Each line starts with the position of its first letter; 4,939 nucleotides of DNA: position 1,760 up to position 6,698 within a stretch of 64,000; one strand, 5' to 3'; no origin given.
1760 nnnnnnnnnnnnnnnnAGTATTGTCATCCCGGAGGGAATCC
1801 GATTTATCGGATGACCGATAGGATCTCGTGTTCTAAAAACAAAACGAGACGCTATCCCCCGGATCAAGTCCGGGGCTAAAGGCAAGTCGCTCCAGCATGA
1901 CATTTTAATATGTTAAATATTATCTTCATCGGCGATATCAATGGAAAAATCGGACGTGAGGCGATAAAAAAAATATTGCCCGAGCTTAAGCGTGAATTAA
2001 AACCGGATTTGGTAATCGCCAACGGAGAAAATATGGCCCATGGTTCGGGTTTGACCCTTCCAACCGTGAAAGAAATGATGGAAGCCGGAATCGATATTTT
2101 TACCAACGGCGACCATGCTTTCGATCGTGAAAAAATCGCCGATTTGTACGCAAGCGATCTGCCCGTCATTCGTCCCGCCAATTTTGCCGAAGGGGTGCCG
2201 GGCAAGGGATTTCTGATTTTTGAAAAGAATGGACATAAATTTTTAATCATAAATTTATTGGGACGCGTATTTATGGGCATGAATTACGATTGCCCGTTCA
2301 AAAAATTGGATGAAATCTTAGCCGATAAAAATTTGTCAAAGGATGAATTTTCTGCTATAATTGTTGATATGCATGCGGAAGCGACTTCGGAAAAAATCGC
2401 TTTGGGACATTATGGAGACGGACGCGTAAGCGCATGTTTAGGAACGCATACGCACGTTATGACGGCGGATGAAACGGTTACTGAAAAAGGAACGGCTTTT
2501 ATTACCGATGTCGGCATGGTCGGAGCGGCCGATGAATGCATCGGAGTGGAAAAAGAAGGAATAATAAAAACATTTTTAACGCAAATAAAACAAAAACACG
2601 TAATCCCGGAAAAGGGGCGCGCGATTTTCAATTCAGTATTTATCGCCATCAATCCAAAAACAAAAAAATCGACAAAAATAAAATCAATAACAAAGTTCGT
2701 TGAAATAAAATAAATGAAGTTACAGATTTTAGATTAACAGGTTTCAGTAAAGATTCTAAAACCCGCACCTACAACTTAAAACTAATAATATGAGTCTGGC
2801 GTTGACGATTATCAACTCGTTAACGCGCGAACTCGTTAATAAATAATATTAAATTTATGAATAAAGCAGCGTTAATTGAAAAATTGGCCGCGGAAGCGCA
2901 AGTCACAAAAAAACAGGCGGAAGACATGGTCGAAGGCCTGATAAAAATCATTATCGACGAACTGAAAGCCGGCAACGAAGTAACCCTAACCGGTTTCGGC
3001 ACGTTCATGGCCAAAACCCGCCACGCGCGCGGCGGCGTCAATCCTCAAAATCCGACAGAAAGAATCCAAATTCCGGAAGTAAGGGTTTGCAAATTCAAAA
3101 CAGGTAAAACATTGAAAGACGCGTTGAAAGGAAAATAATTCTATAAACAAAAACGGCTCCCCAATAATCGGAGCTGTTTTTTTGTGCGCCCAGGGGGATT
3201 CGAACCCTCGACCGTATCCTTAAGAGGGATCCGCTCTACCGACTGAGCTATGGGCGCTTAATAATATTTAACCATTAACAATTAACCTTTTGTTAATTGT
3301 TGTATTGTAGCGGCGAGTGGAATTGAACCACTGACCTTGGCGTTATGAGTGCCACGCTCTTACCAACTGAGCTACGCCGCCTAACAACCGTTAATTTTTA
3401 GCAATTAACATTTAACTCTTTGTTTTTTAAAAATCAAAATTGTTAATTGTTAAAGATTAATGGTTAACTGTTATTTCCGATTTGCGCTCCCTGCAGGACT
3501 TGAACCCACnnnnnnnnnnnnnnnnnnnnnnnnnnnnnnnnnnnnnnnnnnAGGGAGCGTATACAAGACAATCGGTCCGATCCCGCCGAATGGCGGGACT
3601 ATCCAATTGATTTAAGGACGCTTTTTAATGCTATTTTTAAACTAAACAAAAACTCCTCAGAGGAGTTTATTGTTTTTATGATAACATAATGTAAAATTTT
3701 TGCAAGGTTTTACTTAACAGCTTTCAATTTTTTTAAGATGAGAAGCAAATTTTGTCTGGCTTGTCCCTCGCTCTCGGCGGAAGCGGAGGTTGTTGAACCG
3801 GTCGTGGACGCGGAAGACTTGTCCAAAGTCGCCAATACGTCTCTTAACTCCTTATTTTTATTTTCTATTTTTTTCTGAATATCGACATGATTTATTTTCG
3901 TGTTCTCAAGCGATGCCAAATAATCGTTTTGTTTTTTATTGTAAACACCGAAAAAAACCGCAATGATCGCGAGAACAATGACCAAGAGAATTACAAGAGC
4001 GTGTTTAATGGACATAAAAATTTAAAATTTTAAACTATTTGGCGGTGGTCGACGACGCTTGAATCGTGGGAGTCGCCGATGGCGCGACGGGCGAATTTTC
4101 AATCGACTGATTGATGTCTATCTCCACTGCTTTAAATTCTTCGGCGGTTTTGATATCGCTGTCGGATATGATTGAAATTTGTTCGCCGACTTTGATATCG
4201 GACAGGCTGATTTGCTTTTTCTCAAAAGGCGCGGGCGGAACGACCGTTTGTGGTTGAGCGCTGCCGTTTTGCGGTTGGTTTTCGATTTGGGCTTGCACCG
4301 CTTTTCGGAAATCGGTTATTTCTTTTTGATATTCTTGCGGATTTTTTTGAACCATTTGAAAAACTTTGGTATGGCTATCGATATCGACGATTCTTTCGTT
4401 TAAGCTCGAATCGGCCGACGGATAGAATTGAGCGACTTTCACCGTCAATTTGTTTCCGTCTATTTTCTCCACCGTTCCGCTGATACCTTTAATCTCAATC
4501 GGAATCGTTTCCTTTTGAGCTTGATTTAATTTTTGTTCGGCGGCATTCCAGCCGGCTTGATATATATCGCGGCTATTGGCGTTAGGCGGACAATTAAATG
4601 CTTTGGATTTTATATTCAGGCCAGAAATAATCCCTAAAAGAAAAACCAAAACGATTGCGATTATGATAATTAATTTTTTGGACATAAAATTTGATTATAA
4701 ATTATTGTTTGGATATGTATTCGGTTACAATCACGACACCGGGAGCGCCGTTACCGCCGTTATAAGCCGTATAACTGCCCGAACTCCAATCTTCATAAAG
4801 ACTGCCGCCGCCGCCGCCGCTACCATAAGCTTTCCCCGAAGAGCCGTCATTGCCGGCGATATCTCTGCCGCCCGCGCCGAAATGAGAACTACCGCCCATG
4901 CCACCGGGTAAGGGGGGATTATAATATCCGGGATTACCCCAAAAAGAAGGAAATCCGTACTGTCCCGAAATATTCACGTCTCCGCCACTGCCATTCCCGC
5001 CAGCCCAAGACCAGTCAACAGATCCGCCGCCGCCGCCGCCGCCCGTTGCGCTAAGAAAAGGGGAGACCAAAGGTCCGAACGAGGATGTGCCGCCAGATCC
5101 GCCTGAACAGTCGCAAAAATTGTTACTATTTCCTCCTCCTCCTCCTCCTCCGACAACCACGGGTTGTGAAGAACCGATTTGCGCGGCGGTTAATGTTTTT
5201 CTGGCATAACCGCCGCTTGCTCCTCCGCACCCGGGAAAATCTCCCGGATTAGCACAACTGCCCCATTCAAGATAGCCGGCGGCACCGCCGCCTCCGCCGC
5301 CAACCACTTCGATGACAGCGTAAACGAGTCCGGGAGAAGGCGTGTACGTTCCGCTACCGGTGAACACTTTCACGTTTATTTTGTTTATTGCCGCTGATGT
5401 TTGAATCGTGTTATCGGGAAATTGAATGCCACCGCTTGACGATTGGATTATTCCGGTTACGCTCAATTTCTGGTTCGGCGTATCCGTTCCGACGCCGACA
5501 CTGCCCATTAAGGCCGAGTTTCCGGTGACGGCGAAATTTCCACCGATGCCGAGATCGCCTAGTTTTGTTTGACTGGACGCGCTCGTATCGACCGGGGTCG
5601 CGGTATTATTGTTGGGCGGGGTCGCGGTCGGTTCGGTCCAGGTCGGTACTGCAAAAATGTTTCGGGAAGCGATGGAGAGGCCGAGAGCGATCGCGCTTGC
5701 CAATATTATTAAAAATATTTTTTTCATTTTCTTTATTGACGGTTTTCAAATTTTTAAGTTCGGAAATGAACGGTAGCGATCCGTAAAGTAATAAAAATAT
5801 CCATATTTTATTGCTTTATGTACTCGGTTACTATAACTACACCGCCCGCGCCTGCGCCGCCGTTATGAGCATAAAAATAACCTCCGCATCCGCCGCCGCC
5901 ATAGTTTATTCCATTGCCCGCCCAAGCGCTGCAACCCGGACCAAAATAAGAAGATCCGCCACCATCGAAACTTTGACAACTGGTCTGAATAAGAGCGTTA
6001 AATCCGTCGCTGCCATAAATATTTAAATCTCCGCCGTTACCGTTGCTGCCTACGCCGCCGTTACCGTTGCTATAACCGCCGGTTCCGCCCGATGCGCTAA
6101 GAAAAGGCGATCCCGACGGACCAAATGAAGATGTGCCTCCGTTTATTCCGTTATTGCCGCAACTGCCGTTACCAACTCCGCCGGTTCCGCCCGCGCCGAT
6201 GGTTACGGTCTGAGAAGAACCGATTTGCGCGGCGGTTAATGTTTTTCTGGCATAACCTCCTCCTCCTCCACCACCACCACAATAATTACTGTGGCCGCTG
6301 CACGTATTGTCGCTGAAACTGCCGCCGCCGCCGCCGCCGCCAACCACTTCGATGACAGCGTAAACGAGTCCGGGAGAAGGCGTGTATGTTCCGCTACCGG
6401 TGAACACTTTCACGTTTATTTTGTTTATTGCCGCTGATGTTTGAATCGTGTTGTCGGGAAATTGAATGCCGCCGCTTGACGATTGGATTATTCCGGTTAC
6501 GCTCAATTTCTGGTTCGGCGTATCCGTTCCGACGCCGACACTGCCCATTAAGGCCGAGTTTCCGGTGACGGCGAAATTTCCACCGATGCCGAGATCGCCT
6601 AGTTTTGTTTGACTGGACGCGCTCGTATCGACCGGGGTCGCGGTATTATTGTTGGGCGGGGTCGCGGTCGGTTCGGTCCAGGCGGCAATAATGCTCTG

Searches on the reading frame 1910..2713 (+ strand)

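Call 29: search_protein_families(library=pfam, proteins=[window:1910-2713:+], max_evalue=0.00001)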
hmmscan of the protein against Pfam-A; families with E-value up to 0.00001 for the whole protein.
window:1910-2713:+ (267 aa): 2 families
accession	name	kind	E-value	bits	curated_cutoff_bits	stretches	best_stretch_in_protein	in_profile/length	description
PF13277.11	YmdB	-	8e-93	310.8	27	1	5-260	1-253/253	YmdB-like protein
PF00149.33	Metallophos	-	4.5e-10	40.7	21.5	1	3-184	2-191/191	Calcineurin-like phosphoesterase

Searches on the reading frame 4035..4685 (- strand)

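Call 29: search_protein_families(library=pfam, proteins=[window:4035-4685:-], max_evalue=0.00001)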
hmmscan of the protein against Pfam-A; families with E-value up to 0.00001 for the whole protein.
window:4035-4685:- (216 aa): 0 families

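Call 62: search_protein_families(library=pfam, proteins=[window:4035-4685:-], max_evalue=0.1)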
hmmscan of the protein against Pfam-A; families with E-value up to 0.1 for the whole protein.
window:4035-4685:- (216 aa): 1 family
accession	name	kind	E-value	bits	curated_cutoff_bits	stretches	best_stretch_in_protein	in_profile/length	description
PF23284.2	KOW2_Spt5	-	0.03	14.6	28.9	1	64-84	11-31/50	Transcription elongation factor SPT5, second KOW domain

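Call 68: search_protein_families(library=ncbifam, proteins=[window:4035-4685:-], max_evalue=0.01)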
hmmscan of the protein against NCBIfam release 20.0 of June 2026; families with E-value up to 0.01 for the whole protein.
window:4035-4685:- (216 aa): 1 family
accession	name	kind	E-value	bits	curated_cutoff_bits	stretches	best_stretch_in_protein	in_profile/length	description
NF040942.2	hypo_ExtJ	equivalog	0.005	17.2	52.5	0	68-86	26-44/77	selenite/tellurite reduction operon protein ExtJ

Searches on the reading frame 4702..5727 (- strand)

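Call 29: search_protein_families(library=pfam, proteins=[window:4702-5727:-], max_evalue=0.00001)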
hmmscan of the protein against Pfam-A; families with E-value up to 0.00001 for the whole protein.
window:4702-5727:- (341 aa): 1 family
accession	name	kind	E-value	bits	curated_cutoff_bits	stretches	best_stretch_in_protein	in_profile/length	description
PF21722.4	Gly_rich_2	-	8.3e-08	32.9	24.3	1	124-335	4-224/226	Glycine-rich domain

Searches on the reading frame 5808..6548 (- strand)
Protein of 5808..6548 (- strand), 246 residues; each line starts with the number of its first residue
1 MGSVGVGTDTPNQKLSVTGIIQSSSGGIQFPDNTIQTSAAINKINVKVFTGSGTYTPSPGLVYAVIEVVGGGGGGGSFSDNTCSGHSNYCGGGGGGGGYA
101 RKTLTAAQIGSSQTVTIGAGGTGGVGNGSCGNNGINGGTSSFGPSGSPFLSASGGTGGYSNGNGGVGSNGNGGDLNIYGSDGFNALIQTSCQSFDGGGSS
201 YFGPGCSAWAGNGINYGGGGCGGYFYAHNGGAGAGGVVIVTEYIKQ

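Call 29: search_protein_families(library=pfam, proteins=[window:5808-6548:-], max_evalue=0.00001)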
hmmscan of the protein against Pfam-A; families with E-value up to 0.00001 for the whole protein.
window:5808-6548:- (246 aa): 1 family
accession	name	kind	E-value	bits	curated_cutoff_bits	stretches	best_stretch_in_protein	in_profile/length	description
PF21722.4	Gly_rich_2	-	1.6e-12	48.4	24.3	1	51-241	4-224/226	Glycine-rich domain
